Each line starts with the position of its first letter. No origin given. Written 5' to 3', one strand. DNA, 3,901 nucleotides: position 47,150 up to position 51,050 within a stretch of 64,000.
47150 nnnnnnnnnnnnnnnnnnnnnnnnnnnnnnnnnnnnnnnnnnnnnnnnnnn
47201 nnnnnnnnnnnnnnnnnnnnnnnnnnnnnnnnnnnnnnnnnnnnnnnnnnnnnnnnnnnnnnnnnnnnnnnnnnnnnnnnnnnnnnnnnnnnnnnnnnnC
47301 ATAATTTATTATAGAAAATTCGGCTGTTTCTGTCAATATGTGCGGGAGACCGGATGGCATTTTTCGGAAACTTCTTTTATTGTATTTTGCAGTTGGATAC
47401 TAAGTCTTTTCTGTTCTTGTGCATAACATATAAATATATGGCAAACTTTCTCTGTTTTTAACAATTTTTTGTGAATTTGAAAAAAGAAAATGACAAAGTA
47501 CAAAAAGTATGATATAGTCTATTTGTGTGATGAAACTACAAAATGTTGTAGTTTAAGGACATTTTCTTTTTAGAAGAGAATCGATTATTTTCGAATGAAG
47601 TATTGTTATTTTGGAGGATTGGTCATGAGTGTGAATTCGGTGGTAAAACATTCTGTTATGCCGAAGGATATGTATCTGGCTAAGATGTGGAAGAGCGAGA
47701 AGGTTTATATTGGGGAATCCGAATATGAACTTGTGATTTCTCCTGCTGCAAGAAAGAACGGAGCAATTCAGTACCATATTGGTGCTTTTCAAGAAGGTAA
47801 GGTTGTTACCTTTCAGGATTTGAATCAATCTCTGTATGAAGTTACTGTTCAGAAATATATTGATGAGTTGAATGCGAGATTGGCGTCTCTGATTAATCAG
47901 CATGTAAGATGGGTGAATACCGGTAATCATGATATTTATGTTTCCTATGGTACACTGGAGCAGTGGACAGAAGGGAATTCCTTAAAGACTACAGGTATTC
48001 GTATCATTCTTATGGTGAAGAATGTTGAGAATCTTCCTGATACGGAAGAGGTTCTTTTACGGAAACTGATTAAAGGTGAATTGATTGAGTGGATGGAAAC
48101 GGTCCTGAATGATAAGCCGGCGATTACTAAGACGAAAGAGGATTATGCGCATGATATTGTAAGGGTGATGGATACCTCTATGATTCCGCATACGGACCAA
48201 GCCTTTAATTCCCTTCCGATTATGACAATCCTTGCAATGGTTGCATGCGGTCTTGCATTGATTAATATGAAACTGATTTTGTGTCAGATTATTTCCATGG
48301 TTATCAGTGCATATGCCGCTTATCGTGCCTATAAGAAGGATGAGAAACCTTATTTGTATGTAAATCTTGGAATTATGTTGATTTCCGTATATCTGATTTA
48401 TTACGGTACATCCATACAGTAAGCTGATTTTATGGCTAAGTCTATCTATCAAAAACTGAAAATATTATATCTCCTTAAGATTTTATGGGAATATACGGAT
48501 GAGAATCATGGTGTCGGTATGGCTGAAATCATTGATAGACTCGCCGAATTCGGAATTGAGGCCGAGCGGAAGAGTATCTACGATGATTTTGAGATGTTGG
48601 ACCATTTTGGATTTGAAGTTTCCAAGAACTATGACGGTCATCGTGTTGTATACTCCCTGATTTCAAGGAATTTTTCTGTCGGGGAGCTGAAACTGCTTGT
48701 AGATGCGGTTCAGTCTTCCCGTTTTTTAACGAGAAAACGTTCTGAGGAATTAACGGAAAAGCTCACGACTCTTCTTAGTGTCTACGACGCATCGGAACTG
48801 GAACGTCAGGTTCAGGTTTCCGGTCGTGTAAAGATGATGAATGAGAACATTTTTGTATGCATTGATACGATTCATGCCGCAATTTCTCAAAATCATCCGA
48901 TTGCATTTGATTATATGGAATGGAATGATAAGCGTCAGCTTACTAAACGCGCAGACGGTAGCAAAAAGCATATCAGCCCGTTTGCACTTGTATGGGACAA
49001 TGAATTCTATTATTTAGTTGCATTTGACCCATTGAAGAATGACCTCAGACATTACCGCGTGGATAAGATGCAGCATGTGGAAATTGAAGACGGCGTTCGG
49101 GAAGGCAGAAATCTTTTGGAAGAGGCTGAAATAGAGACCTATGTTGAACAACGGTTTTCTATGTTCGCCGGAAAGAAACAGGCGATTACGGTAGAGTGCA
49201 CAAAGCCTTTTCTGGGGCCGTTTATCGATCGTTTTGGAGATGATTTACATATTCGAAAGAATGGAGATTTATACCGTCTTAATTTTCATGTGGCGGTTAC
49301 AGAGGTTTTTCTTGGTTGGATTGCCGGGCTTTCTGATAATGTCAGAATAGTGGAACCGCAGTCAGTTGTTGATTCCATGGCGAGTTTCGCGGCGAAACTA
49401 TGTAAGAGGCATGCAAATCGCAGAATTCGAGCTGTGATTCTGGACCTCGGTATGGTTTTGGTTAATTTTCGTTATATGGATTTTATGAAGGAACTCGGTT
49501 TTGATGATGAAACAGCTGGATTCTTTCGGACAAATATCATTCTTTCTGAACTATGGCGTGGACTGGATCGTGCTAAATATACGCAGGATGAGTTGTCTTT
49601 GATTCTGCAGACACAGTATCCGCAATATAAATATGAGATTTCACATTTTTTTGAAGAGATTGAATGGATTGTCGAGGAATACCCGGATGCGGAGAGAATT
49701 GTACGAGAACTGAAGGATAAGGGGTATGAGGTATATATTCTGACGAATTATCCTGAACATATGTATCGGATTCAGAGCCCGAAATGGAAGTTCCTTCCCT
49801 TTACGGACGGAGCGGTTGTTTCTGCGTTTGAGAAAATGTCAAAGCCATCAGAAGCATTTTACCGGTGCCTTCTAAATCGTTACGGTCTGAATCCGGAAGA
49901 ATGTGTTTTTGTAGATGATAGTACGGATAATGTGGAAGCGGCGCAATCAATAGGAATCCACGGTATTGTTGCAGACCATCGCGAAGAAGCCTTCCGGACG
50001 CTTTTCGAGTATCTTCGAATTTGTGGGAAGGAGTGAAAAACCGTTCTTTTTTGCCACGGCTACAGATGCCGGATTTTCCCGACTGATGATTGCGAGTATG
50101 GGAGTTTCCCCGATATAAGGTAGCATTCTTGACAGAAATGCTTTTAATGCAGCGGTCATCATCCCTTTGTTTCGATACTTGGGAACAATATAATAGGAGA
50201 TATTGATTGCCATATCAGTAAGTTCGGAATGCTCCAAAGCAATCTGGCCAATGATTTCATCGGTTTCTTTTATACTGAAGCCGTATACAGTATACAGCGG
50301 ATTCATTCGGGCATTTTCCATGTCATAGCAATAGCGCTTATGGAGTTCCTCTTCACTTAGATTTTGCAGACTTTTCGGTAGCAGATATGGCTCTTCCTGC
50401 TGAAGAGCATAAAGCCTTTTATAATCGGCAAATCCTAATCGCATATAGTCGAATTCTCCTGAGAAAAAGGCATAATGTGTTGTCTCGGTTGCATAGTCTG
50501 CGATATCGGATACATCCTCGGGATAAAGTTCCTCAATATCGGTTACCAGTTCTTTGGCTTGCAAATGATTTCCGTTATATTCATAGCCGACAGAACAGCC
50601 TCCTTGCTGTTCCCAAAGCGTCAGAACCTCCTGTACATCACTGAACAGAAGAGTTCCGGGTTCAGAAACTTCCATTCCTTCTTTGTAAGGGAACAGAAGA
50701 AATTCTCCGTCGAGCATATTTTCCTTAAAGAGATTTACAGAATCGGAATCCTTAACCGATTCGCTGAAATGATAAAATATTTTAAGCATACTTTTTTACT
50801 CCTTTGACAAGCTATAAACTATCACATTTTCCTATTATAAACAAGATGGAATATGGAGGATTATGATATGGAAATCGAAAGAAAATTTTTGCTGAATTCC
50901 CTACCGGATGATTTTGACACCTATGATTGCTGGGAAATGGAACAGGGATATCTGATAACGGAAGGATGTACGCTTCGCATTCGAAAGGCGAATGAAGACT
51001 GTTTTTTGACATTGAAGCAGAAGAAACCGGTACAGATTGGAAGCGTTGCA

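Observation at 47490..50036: WYL-domain regulator fused to a HAD phosphatase, co-transcribed with an unknown three-TM membrane protein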

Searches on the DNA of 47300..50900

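Call 60: search_rna_families(source=window, start=47300, end=50900, threshold=evalue, max_evalue=1)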
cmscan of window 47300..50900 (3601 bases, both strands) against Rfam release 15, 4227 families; matches with E-value up to 1: 2.
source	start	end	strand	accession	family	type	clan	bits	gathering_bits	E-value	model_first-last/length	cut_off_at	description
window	47942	47997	+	RF00612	SNORD75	Gene; snRNA; snoRNA; CD-box;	-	24.6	50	0.0018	1-62/62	no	Small nucleolar RNA SNORD75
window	48034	48058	-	RF03050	RAGATH-25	Gene; sRNA;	-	19.5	49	0.17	25-49/50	no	RAGATH-25 RNA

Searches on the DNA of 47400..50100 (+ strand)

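Call 6: search_dna_similar(query=window:47400-50100:+, collection=plasmids, mode=near)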
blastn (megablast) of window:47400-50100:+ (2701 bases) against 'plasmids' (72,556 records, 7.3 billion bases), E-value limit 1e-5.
No match.

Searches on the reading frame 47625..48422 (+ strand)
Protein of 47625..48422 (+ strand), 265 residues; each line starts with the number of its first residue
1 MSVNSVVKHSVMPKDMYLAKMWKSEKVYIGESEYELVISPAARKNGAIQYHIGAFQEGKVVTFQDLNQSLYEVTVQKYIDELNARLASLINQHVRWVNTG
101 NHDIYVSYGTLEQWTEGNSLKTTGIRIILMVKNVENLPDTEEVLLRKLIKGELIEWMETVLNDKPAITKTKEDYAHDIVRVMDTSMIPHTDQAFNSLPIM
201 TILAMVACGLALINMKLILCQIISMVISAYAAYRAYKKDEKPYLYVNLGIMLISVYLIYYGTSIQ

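Call 3: search_protein_families(library=pfam, proteins=[window:47625-48422:+], max_evalue=0.01)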
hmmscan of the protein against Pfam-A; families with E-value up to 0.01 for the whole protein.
window:47625-48422:+ (265 aa): 0 families

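Call 4: search_protein_families(library=ncbifam, proteins=[window:47625-48422:+], max_evalue=0.01)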
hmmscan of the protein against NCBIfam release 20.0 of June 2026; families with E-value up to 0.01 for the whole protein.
window:47625-48422:+ (265 aa): 1 family
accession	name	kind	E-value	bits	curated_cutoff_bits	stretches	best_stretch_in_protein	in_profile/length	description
TIGR03427.1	ABC_peri_uca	equivalog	0.0024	17.1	333.9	1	67-183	108-219/328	putative urea ABC transporter substrate-binding protein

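Call 23: find_homologous_proteins(query=window:47625-48422:+)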
Query window:47625-48422:+ (265 aa): 14 proteins with E <= 0.001 among 277 candidates.
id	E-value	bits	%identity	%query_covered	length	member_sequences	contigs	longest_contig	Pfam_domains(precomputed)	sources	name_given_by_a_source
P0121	1.0e-169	580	100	100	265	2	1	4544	-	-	-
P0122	6.3e-156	535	90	100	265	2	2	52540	-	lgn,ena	-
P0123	1.0e-104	367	62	98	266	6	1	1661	-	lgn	-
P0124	2.2e-103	363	61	98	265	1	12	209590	-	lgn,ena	-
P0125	2.2e-103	363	59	98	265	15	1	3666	-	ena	-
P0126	8.5e-103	361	60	98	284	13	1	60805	-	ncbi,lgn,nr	ncbi:MAG: hypothetical protein IJL03_11100 [Lachnospiraceae bacterium]|nr:hypothetical protein [Lach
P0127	6.4e-102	358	57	98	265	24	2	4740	-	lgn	-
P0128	2.3e-100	353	58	98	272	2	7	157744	-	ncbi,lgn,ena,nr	ncbi:MAG: hypothetical protein J5643_09745 [Lachnospiraceae bacterium]|nr:hypothetical protein [Lach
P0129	3.9e-100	352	57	98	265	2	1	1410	-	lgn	-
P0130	5.8e-100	352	59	98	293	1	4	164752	-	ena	-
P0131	3.3e-99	349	59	98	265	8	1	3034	-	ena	-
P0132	6.6e-98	345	59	98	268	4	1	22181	-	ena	-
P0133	5.3e-97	342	57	98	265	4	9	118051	-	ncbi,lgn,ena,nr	ncbi:MAG: hypothetical protein J5795_02165 [Lachnospiraceae bacterium]|nr:hypothetical protein [Lach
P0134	1.8e-95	337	55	98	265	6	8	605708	-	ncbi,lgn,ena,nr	ncbi:MAG: hypothetical protein J5738_03935 [Lachnospiraceae bacterium]|nr:hypothetical protein [Lach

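Call 68: search_protein_families(library=padloc, proteins=[window:47625-48422:+], max_evalue=0.01)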
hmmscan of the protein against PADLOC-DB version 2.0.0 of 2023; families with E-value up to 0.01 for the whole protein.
window:47625-48422:+ (265 aa): 0 families
